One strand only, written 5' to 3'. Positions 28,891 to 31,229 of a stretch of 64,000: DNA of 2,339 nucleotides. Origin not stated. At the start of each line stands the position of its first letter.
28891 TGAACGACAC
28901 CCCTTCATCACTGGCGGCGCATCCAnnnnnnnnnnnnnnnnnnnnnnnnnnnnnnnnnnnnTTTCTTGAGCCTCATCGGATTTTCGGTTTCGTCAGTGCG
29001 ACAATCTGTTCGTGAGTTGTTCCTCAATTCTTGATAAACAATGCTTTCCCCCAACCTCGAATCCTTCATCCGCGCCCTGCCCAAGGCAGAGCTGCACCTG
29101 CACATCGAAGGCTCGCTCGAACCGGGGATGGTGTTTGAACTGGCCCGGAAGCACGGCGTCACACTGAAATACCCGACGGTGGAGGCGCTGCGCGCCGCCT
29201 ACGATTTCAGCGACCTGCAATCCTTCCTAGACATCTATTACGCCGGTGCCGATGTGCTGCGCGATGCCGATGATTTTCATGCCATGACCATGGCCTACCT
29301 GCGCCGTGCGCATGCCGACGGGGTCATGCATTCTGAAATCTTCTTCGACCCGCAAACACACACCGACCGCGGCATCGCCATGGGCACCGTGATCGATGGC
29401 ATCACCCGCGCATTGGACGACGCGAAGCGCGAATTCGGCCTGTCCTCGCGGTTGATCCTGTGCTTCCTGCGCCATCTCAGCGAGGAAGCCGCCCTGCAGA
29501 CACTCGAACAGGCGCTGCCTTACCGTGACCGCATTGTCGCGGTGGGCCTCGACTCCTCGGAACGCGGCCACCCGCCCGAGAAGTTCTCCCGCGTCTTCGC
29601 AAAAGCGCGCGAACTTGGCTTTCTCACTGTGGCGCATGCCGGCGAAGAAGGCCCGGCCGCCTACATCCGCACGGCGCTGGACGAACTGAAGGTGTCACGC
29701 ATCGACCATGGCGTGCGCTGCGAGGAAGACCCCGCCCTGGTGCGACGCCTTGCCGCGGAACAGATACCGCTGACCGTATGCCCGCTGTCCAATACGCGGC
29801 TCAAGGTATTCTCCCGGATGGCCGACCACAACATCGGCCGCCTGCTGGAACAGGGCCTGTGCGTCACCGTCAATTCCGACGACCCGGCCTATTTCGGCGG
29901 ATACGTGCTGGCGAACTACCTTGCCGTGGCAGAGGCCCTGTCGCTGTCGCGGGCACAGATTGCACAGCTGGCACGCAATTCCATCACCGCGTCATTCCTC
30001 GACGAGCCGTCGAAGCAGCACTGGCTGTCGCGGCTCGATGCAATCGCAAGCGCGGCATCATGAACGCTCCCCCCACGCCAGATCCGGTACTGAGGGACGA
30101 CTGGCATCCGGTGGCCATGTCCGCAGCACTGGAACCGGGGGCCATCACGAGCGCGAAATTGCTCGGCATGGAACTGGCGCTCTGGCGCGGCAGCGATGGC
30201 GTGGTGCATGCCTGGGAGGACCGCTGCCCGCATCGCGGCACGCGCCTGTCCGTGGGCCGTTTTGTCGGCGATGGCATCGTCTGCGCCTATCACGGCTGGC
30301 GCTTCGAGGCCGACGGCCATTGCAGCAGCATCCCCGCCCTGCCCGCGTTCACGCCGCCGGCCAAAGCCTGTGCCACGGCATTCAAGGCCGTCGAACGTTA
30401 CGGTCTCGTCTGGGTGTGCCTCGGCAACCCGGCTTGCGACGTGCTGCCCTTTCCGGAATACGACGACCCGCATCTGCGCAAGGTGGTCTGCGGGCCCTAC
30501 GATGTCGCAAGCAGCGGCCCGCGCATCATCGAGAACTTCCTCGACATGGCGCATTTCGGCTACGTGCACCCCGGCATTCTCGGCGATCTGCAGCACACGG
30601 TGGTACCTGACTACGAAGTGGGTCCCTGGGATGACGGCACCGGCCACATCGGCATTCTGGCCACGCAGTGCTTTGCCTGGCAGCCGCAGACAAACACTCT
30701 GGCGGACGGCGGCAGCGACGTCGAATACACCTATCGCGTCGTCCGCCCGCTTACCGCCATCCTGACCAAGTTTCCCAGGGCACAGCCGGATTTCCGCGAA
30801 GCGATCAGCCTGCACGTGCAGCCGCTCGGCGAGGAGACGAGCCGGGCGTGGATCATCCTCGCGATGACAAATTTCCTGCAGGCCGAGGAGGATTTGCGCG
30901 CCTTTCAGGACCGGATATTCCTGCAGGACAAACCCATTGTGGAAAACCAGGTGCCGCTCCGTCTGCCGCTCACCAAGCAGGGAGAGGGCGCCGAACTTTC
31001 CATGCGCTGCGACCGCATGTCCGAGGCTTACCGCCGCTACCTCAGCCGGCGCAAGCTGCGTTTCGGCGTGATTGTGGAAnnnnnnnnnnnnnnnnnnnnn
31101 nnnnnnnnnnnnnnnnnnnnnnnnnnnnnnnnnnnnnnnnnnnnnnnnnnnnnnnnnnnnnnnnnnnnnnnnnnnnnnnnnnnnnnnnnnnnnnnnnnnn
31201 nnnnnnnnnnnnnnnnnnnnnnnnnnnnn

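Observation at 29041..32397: Reductase-less Rieske oxygenase translationally coupled between adenine/adenosine deaminase and guanine deaminase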

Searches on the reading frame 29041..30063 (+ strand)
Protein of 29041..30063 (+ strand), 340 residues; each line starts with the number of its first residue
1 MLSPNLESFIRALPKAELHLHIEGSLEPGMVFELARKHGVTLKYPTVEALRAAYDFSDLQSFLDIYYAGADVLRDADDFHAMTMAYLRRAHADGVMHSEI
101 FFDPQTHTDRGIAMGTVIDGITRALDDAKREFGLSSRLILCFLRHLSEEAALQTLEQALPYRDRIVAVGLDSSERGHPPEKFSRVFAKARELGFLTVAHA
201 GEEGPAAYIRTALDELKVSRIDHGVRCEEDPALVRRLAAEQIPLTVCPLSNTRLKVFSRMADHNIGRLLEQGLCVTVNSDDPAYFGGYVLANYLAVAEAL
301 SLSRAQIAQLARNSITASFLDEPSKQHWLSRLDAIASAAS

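Call 3: search_protein_families(library=pfam, proteins=[window:29041-30063:+])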
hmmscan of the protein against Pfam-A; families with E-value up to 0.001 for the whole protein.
window:29041-30063:+ (340 aa): 2 families
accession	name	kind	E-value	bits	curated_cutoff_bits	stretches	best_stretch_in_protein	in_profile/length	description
PF00962.28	A_deaminase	-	5.7e-97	325.2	27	1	14-334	1-329/330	Adenosine deaminase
PF19326.5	AMP_deaminase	-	1.7e-12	47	27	1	194-330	452-587/630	AMP deaminase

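Call 4: search_protein_families(library=ncbifam, proteins=[window:29041-30063:+])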
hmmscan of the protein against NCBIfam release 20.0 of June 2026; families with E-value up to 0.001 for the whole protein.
window:29041-30063:+ (340 aa): 11 families
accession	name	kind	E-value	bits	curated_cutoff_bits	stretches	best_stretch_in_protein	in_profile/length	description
NF006850.0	PRK09358.1-6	equivalog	2.7e-165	549.1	419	1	7-337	2-332/334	adenosine deaminase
TIGR01430.1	aden_deam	equivalog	1.2e-119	399.1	216.55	1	13-332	1-323/323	adenosine deaminase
NF006848.0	PRK09358.1-3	equivalog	8.6e-76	255.3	426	1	12-333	3-324/325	adenosine deaminase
NF006854.0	PRK09358.3-1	equivalog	2.5e-67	227.4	530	1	5-338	6-340/344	adenosine deaminase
NF006849.0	PRK09358.1-5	equivalog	6.6e-52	176.7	494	1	10-335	9-340/350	adenosine deaminase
NF006846.0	PRK09358.1-1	equivalog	1.9e-50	171.8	459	1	12-327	5-325/333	adenosine deaminase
NF006847.0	PRK09358.1-2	equivalog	8.1e-43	146.6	412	1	8-327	8-347/364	adenosine deaminase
NF006856.0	PRK09358.3-3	equivalog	3.6e-26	92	510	1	81-312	79-308/316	adenosine deaminase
TIGR01429.1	AMP_deaminase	equivalog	2.8e-13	49.4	726.3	1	188-330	432-574/611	AMP deaminase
TIGR01431.1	adm_rel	subfamily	1.8e-11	43.6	315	1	216-328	347-463/479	adenosine deaminase-related growth factor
NF006859.0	PRK09358.3-6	equivalog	3.6e-10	39.6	549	1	179-287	164-272/299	adenosine deaminase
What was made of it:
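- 29041..30063 (+): Adenine deaminase of the adenosine-deaminase superfamily (Pa0148 type). NF006850, 549 bits (call 4).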

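Call 25: search_solved_structures(query=window:29041-30060:+, max_evalue=1e-20)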
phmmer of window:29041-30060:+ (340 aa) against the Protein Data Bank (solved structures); distinct sequences matched with E-value up to 1e-20: 21.
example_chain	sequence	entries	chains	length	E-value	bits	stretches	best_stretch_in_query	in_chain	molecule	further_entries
3ou8_A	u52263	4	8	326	1.6e-120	405.3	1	6-326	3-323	Adenosine deaminase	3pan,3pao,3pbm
3rys_A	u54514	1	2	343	6.1e-107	360.7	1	12-329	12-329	Adenosine deaminase 1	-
6n9m_A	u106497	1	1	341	5.1e-41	144.1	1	12-326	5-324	Adenosine deaminase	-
6n91_A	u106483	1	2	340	3e-37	131.7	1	11-331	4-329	Adenosine deaminase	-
4gxw_A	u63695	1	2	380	2.5e-34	122.1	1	8-330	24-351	Adenosine deaminase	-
2ada_A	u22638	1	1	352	8.1e-30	107.3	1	14-332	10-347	ADENOSINE DEAMINASE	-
1a4l_A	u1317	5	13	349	8.5e-30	107.2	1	14-332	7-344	ADENOSINE DEAMINASE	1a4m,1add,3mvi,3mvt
9vlv_A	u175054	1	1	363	2.4e-29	105.7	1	14-330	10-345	Adenosine deaminase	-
3km8_A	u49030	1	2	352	2.9e-29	105.5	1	14-332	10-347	Adenosine deaminase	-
1fkw_A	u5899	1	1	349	3.1e-29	105.4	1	14-332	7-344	ADENOSINE DEAMINASE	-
1ndv_A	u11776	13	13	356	1.1e-28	103.6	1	14-330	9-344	Adenosine deaminase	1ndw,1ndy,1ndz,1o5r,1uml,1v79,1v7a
1uip_A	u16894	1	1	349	1.1e-28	103.6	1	14-332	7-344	ADENOSINE DEAMINASE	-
1fkx_A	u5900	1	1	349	1.1e-28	103.6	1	14-332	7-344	ADENOSINE DEAMINASE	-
1uio_A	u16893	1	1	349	2.1e-28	102.6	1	14-332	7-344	ADENOSINE DEAMINASE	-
1w1i_E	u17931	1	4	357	2.1e-28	102.6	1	14-330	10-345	ADENOSINE DEAMINASE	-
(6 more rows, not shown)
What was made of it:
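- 29041..30063 (+): PDB 3ou8 at E 1.6e-120, against 5e-41 for the best other adenosine-deaminase entry (call 25).
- Checked: Its best PDB match is 3ou8 at E 1.6e-120, against 5e-41 for the best other adenosine-deaminase entry (call 25).
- The adjacent adenine deaminase is the base-specific Pa0148 type (call 25).
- Tried and rejected: Rejected: add as an adenosine deaminase (call 25).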

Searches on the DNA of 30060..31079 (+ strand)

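Call 45: search_rna_families(sources=[L020, L029, L034, L047, L043, L076, L079, L010], threshold=gathering, show_alignments=1)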
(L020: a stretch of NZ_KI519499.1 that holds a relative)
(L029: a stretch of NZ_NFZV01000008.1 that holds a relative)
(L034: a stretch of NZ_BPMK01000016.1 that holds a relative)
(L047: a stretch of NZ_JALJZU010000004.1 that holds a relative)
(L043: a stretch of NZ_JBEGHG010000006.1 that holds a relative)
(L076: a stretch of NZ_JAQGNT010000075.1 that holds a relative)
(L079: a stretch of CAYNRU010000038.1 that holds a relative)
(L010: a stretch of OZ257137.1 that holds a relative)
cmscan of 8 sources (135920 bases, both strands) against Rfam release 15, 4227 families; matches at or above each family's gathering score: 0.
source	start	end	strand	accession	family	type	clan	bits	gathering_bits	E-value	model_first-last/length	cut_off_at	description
